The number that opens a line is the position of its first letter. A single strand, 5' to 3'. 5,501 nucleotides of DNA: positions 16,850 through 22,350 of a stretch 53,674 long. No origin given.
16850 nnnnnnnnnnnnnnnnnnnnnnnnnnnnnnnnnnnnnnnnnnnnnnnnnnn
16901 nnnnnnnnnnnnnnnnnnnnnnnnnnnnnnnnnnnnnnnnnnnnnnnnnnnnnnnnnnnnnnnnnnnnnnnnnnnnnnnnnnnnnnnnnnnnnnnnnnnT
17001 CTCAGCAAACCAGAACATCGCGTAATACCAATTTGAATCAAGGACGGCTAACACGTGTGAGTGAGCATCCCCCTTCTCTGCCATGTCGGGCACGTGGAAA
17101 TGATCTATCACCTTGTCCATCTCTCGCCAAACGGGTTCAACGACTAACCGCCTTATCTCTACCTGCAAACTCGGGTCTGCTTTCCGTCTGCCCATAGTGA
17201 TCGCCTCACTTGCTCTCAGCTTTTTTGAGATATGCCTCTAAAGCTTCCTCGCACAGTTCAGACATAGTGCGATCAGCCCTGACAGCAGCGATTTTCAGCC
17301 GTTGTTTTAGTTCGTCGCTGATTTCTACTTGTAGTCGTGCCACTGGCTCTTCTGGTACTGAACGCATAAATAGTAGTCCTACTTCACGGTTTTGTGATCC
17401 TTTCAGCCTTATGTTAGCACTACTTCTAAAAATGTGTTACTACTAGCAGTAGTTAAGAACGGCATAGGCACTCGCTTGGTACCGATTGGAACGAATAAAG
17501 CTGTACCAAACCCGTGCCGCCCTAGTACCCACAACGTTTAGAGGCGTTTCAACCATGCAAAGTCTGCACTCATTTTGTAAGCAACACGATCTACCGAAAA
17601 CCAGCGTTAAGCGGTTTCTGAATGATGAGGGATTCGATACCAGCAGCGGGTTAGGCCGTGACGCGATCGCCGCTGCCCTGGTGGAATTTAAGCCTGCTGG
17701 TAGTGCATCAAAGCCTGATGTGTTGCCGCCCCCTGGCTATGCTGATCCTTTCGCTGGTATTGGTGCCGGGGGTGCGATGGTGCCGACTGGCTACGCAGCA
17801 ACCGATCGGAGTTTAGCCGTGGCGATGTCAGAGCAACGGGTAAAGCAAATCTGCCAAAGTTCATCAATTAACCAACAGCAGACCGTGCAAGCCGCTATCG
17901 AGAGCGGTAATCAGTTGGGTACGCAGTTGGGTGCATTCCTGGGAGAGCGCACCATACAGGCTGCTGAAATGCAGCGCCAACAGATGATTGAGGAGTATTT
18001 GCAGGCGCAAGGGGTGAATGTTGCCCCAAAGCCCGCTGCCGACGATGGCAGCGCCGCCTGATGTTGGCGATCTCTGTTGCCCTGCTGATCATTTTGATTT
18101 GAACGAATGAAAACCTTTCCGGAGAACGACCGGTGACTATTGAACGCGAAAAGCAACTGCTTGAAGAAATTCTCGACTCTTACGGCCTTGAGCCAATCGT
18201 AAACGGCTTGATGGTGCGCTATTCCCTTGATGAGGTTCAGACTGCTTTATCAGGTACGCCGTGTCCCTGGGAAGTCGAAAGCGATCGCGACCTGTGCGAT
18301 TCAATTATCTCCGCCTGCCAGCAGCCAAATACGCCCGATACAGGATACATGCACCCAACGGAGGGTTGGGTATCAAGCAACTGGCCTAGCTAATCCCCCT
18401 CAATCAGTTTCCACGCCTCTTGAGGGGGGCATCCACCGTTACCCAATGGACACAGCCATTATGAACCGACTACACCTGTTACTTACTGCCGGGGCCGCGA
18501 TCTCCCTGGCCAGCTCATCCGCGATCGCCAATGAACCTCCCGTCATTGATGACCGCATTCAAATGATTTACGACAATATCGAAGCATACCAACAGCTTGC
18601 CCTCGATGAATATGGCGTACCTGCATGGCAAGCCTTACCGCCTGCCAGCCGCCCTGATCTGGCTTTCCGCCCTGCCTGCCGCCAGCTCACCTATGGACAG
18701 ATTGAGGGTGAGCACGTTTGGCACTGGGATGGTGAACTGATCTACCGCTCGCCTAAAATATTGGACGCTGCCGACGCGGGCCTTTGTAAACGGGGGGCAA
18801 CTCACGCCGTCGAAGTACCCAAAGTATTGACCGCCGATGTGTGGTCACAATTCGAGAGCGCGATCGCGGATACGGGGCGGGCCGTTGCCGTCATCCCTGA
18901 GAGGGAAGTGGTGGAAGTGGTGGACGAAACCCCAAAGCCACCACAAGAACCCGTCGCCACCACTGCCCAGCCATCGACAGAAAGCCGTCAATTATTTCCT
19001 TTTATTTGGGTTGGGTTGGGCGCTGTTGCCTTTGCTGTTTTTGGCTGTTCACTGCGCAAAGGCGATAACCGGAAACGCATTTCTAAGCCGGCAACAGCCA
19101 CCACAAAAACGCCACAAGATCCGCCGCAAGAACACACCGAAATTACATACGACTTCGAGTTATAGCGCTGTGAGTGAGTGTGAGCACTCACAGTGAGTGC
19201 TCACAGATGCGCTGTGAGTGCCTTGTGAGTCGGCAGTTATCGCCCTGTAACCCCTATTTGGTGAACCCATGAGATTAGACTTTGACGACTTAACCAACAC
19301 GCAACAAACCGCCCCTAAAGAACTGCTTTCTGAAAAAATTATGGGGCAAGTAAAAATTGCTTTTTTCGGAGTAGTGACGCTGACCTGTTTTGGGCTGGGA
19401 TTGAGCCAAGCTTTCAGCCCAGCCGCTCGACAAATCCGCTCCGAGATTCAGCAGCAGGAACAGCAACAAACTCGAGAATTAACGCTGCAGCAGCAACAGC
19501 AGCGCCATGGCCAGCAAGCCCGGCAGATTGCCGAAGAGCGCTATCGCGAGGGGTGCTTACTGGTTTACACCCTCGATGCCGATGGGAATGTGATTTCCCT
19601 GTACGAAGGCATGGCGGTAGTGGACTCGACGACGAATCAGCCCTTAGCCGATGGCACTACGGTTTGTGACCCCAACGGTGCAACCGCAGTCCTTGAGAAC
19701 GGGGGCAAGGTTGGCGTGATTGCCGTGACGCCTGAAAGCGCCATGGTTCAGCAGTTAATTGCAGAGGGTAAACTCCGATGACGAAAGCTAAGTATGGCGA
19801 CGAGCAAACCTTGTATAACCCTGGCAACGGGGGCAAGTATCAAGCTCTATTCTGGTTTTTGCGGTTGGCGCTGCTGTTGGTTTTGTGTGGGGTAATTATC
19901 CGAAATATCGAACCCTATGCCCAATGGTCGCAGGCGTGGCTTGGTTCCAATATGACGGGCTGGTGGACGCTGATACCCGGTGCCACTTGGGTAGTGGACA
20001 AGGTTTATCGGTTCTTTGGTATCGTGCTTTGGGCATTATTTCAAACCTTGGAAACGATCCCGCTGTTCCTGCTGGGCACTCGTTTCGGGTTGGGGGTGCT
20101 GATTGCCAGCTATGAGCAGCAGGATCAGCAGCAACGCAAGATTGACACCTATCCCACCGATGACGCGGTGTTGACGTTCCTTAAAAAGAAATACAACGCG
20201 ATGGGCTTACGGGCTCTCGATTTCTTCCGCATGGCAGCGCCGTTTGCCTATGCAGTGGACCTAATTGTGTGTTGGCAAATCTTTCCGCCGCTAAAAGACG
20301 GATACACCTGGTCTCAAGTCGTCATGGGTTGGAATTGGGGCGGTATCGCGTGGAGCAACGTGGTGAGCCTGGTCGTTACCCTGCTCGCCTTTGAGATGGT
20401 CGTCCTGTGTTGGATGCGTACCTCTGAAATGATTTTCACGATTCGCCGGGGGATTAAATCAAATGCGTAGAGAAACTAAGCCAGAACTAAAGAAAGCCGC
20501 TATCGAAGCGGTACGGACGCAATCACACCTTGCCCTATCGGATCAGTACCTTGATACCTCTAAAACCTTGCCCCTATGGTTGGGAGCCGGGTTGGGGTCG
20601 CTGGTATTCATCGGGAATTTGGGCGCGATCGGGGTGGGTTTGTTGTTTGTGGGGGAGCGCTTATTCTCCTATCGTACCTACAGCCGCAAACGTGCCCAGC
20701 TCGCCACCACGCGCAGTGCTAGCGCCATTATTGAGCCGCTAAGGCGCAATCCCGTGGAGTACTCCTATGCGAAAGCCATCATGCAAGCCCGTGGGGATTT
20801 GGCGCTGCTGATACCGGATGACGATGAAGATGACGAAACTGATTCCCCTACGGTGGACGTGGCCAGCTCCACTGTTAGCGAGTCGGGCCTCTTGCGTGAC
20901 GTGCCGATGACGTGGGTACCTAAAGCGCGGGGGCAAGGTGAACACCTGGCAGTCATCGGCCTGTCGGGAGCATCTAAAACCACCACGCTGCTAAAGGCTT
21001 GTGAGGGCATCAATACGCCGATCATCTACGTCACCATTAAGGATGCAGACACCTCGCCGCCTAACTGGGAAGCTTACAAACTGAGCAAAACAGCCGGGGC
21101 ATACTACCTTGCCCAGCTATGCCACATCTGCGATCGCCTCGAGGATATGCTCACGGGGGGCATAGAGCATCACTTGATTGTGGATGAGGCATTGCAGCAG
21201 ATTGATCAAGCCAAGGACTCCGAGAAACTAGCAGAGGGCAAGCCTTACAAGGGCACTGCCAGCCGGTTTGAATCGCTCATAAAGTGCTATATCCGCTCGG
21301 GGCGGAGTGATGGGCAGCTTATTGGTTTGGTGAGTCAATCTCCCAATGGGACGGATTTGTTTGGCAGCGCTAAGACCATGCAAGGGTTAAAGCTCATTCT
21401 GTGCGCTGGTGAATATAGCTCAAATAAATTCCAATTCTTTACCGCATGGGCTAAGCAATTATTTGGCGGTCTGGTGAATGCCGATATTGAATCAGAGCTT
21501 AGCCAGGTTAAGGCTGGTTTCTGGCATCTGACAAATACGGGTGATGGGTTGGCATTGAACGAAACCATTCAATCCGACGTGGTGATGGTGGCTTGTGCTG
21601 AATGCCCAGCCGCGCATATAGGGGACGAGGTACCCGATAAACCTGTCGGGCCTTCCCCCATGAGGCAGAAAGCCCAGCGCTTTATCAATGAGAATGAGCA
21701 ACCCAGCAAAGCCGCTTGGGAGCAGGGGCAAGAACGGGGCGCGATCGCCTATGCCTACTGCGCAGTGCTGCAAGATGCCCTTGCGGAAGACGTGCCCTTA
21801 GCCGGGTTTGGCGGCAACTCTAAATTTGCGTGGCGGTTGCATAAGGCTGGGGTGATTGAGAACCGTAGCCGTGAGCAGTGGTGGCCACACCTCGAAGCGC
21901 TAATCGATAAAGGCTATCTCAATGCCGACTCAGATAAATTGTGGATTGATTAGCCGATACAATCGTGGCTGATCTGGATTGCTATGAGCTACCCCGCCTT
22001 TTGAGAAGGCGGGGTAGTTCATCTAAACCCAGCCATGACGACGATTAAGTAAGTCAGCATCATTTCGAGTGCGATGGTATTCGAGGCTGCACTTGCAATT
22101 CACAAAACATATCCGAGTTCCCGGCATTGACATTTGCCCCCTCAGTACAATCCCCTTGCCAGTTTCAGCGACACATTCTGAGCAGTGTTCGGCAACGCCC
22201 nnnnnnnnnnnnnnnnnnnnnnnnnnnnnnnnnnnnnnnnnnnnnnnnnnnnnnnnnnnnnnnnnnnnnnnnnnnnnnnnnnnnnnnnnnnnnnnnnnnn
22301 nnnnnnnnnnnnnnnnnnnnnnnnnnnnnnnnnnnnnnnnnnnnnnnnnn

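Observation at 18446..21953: Coupled operon of envelope proteins ending in a membrane-anchored P-loop ATPase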

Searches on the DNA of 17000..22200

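Call 106: search_rna_families(source=window, start=17000, end=22200, threshold=evalue, max_evalue=1)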
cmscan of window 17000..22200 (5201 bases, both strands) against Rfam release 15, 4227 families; matches with E-value up to 1: 1.
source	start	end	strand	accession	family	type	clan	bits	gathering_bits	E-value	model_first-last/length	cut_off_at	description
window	21982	22024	+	RF03355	mir-2008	Gene; miRNA;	-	21.4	93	0.77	1-85/85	no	mir-2008 microRNA precursor family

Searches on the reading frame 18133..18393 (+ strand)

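Call 3: search_protein_families(library=pfam, proteins=[window:18133-18393:+], max_evalue=1)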
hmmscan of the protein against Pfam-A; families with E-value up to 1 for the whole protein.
window:18133-18393:+ (86 aa): 2 families
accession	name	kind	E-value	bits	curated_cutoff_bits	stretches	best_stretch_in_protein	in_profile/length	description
PF05369.18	MtmB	-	0.033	13.5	25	1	9-75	133-198/450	Monomethylamine methyltransferase MtmB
PF21468.3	Tor_FN3_2nd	-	0.14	12.8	27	1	46-67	23-44/86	Tyrosine-protein kinase receptor torso, second FN3 domain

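Call 4: search_protein_families(library=phrogs, proteins=[window:18133-18393:+], max_evalue=0.1)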
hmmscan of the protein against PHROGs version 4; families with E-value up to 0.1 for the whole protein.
window:18133-18393:+ (86 aa): 0 families

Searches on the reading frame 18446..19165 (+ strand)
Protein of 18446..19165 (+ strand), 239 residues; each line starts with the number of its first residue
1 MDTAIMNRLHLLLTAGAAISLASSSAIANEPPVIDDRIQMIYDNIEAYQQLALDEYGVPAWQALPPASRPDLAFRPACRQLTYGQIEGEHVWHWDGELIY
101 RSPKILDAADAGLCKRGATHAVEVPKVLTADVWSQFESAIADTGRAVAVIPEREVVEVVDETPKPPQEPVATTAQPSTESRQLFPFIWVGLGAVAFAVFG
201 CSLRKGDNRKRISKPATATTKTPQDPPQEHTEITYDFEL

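Call 3: search_protein_families(library=pfam, proteins=[window:18446-19165:+], max_evalue=1)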
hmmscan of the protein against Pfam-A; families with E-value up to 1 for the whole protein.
window:18446-19165:+ (239 aa): 1 family
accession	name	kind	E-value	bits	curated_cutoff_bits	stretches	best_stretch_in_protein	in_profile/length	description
PF08039.16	Mit_proteolip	-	0.09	13.4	25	1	182-215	19-53/60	Mitochondrial proteolipid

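Call 4: search_protein_families(library=phrogs, proteins=[window:18446-19165:+], max_evalue=0.1)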
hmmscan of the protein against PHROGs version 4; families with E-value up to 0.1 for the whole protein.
window:18446-19165:+ (239 aa): 1 family
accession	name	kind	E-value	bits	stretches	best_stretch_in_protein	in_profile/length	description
phrog_11570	-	unknown function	0.022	15.4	1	111-158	32-78/168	-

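Call 12: search_protein_families(library=padloc, proteins=[window:18446-19165:+], max_evalue=1)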
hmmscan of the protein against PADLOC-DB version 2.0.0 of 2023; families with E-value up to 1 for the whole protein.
window:18446-19165:+ (239 aa): 0 families

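Call 13: search_protein_families(library=ncbifam, proteins=[window:18446-19165:+], max_evalue=1)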
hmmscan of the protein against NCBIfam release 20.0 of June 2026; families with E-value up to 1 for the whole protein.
window:18446-19165:+ (239 aa): 0 families

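Call 85: search_protein_families(library=pfam, alignment_id=A5, max_evalue=0.01)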
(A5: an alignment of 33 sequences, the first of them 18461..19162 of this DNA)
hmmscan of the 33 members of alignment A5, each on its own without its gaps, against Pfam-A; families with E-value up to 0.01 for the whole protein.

A. member 1, window:18461-19162:+ (234 aa): 0 families

B. families by the number of members that match (of 33 scanned): 9 families
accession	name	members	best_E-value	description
PF21432.3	56B_RHH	1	7.1e-07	56B-like, Ribbon-helix-helix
PF23807.1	RHH_10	1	2.9e-05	Ribbon-helix-helix protein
PF20605.4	Antitox_RHH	1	0.00037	Antitoxin-like ribbon-helix-helix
PF22513.2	FitA-like_RHH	1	0.00041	Antitoxin FitA-like, ribbon-helix-helix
PF01402.27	RHH_1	1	0.0008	Ribbon-helix-helix protein, copG family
PF07878.17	RHH_5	1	0.001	CopG-like RHH_1 or ribbon-helix-helix domain, RHH_5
PF22180.2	RH3_dom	1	0.0049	RH3 domain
PF18953.6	SAP_new25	1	0.0054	SAP domain-containing new25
PF08619.15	Nha1_C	1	0.0075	Alkali metal cation/H+ antiporter Nha1 C terminus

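Call 98: find_homologous_proteins(query=A6, max_evalue=0.001)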
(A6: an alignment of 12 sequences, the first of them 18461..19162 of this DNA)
Query A6 (12 sequences) (234 aa, profile of the alignment): 37 proteins with E <= 0.001 among 8000 candidates.
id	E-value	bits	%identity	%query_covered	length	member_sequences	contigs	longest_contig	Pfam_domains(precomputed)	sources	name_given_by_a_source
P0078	6.3e-86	306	44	51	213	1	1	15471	-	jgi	jgi:hypothetical protein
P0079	8.3e-84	299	36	88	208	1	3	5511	-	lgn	-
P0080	1.3e-83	298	36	88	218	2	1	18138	-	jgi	jgi:hypothetical protein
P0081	5.8e-83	296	55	62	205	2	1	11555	-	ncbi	ncbi:MAG: hypothetical protein AAF773_05400 [Cyanobacteria bacterium P01_D01_bin.115]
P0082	2.4e-81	291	34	88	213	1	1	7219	-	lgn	-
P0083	2.4e-81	291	39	88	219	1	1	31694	-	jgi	jgi:hypothetical protein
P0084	3.1e-81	290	45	89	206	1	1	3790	-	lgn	-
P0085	6.0e-81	289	40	88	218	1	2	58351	-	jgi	jgi:hypothetical protein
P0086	1.3e-80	288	44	89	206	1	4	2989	-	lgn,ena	-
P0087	7.2e-80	286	36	88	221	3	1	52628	-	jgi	jgi:hypothetical protein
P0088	1.1e-79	285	44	88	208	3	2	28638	-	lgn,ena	-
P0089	3.6e-79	283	37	88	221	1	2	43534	-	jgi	jgi:hypothetical protein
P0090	3.2e-77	277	45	88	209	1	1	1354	-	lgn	-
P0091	2.6e-75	271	35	88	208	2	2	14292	-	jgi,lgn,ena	jgi:hypothetical protein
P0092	5.3e-75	270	36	88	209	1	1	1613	-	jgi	-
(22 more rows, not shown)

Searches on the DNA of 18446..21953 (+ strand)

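Call 5: search_dna_similar(query=window:18446-21953:+, collection=phages, mode=distant)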
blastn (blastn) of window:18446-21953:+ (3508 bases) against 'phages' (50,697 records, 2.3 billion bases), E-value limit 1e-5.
No match.

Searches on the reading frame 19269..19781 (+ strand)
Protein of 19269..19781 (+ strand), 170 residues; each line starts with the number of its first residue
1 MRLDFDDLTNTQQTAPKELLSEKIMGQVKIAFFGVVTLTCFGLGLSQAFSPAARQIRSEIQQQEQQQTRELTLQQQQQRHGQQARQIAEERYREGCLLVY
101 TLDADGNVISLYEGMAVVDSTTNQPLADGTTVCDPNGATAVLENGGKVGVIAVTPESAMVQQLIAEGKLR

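Call 3: search_protein_families(library=pfam, proteins=[window:19269-19781:+], max_evalue=1)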
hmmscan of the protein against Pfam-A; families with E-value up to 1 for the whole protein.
window:19269-19781:+ (170 aa): 6 families
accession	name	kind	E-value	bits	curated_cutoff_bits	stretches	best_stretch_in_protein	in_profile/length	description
PF14163.11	SieB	-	0.013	15.6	26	1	28-113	30-111/147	Super-infection exclusion protein B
PF20320.3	DUF6615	-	0.014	15.3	23.8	1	18-81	175-235/289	Family of unknown function (DUF6615)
PF16654.10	DAPDH_C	-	0.018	15.3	30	1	37-109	23-93/154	Diaminopimelic acid dehydrogenase C-terminal domain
PF02731.20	SKIP_SNW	-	0.022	14.8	25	1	45-91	110-154/158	SKIP/SNW domain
PF16548.10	FlgT_N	-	0.044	14.7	28.8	1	45-101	27-80/87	Flagellar assembly protein T, N-terminal domain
PF22302.1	DUF6968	-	0.11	12.9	27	1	40-82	46-88/90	Domain of unknown function (DUF6968)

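Call 4: search_protein_families(library=phrogs, proteins=[window:19269-19781:+], max_evalue=0.1)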
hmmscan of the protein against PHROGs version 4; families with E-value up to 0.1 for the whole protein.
window:19269-19781:+ (170 aa): 0 families

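Call 12: search_protein_families(library=padloc, proteins=[window:19269-19781:+], max_evalue=1)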
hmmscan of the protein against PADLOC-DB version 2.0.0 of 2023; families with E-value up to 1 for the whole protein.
window:19269-19781:+ (170 aa): 0 families

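Call 13: search_protein_families(library=ncbifam, proteins=[window:19269-19781:+], max_evalue=1)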
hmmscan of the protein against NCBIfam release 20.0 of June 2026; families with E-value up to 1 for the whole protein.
window:19269-19781:+ (170 aa): 1 family
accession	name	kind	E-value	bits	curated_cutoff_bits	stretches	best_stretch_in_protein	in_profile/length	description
NF038305.1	HpsJ_fam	subfamily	0.0023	17.9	60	1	13-88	67-141/234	HpsJ family protein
